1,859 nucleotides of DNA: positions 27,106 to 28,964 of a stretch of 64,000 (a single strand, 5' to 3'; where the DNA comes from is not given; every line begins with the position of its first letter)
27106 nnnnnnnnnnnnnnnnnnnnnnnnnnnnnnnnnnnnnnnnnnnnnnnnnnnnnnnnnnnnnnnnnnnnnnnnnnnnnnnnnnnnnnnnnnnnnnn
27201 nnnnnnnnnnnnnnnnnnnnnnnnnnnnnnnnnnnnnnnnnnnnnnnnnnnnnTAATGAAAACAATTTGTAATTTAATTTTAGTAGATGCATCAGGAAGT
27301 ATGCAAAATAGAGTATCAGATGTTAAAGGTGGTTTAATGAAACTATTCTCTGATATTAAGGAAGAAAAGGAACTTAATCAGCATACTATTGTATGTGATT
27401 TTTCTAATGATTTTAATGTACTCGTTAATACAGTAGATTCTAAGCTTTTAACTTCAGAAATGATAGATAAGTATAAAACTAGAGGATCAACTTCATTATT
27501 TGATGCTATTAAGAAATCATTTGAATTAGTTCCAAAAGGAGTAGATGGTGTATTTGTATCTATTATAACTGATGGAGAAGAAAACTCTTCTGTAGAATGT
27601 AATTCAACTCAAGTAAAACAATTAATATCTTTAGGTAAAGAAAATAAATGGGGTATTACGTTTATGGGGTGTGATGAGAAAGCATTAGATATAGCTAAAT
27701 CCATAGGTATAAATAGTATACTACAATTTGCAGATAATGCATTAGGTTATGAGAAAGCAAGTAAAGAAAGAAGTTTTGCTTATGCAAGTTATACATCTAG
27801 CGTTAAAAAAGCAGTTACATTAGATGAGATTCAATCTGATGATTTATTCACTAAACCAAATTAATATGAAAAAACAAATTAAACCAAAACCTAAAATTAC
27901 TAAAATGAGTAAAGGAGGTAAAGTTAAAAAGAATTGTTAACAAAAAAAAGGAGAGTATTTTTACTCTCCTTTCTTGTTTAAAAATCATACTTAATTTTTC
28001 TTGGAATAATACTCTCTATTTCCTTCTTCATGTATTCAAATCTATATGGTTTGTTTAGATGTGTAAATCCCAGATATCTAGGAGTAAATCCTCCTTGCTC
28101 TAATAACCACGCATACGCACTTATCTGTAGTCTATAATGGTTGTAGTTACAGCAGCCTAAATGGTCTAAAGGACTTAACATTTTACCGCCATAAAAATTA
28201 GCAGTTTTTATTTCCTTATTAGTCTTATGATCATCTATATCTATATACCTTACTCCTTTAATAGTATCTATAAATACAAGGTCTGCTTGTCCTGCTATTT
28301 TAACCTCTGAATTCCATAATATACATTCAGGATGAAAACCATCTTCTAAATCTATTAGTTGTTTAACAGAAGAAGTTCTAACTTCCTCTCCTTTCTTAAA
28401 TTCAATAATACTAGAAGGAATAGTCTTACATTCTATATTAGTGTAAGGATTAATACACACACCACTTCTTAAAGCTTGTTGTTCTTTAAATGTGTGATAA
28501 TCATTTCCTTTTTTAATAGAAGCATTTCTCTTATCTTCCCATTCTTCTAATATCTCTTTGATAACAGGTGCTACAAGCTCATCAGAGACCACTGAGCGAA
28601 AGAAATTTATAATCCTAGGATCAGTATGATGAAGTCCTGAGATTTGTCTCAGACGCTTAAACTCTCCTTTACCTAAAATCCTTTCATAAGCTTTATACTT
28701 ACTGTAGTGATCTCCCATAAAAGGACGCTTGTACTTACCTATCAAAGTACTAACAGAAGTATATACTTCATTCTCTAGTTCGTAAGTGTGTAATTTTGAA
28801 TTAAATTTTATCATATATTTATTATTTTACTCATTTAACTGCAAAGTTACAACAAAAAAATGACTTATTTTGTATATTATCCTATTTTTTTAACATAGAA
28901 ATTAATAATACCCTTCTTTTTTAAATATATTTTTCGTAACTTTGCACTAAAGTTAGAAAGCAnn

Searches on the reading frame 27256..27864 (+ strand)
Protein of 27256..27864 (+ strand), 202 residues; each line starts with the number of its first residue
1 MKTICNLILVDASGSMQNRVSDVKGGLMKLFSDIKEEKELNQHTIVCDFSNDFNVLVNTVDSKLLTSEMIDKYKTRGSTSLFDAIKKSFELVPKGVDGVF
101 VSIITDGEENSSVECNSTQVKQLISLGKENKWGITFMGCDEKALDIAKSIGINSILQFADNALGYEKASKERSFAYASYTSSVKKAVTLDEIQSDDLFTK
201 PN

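Call 9: search_protein_families(library=phrogs, proteins=[window:27256-27864:+], max_evalue=0.01)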
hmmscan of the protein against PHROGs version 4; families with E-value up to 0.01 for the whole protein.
window:27256-27864:+ (202 aa): 2 families
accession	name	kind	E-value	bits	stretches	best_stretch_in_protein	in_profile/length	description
phrog_7371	-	unknown function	7.9e-27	95.2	1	8-190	11-193/204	-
phrog_26613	-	unknown function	1.5e-09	38.7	1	8-180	17-206/345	-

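Call 31: find_related_loci(query=window:27256-27864:+, collection=viral_contigs, flank=10000)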
Query window:27256-27864:+ (202 aa) in viral_contigs; peptide patterns used: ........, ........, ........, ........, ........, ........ (x = any residue, [..] = any of these).
149 stretches matched a pattern; 118 encode a relative of the query (tblastn E <= 1e-3); the best 80 are kept; 80 distinct loci.
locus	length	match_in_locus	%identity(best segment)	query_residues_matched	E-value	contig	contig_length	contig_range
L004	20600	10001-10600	79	1-200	6e-105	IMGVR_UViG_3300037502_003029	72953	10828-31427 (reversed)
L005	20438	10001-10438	46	4-152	2e-28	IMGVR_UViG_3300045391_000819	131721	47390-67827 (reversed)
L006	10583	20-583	31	1-192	8e-21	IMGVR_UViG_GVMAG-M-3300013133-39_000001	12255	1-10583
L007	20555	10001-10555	35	8-190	7e-20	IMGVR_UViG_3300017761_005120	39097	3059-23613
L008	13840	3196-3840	31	1-201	1e-19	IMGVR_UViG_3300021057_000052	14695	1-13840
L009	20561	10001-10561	34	7-181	3e-19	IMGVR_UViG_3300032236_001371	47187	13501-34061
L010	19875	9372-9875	34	8-164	4e-17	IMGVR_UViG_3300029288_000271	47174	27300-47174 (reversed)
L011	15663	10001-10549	31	7-182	4e-17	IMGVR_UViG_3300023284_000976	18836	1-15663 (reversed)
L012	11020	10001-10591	29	8-198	8e-17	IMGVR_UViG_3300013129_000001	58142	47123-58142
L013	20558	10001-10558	32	8-190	1e-16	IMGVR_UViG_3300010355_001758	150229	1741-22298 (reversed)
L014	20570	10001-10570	32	8-189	4e-16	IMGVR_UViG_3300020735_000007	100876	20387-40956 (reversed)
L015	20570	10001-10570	32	8-189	4e-16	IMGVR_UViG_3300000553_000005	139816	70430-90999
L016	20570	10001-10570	32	8-189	4e-16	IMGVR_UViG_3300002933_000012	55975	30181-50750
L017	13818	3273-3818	31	8-181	5e-16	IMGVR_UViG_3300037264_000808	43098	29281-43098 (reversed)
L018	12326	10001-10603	30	7-195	2e-15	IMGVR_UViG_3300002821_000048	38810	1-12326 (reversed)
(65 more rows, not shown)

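Call 47: find_related_loci(query=window:27256-27864:+, collection=metagenome_contigs, flank=10000)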
Query window:27256-27864:+ (202 aa) in metagenome_contigs; peptide patterns used: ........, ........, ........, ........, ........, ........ (x = any residue, [..] = any of these).
600 stretches matched a pattern (row limit reached: there are more); 527 encode a relative of the query (tblastn E <= 1e-3); the best 80 are kept; 80 distinct loci.
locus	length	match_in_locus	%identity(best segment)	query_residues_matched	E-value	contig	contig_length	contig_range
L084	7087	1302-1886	70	4-198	2e-91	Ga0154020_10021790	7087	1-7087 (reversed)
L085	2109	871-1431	45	4-189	5e-45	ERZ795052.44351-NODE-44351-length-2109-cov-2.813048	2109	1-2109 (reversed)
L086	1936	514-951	46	4-152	8e-29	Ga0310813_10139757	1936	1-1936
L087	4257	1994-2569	34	1-183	2e-20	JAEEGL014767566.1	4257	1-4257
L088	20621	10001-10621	30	2-196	5e-20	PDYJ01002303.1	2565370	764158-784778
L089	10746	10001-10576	35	1-183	7e-20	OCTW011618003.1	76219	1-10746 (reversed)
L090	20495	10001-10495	33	2-158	1e-19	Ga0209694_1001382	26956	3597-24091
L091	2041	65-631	34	1-174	1e-19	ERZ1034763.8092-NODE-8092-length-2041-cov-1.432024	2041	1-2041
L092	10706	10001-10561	34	1-172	2e-19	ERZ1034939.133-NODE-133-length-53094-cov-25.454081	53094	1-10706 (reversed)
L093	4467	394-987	33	2-190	2e-19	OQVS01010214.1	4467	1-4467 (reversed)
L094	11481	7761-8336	32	1-183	2e-19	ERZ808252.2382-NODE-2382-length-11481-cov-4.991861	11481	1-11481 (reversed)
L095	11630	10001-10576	32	1-183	2e-19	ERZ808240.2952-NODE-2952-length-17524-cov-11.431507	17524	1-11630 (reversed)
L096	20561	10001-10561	33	1-172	6e-19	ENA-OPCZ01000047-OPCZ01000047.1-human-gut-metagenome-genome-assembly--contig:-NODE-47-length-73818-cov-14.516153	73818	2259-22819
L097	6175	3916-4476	33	1-172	6e-19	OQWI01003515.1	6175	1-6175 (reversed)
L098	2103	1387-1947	33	1-172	5e-19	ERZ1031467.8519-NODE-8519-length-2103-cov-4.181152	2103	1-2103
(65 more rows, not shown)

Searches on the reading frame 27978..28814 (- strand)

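Call 15: search_protein_families(library=phrogs, proteins=[window:27978-28814:-], max_evalue=0.001)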
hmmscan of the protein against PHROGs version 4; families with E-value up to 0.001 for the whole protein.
window:27978-28814:- (278 aa): 1 family
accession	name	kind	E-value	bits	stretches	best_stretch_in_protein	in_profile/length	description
phrog_298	-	DNA, RNA and nucleotide metabolism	1.5e-12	48.5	1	5-240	52-213/293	exonuclease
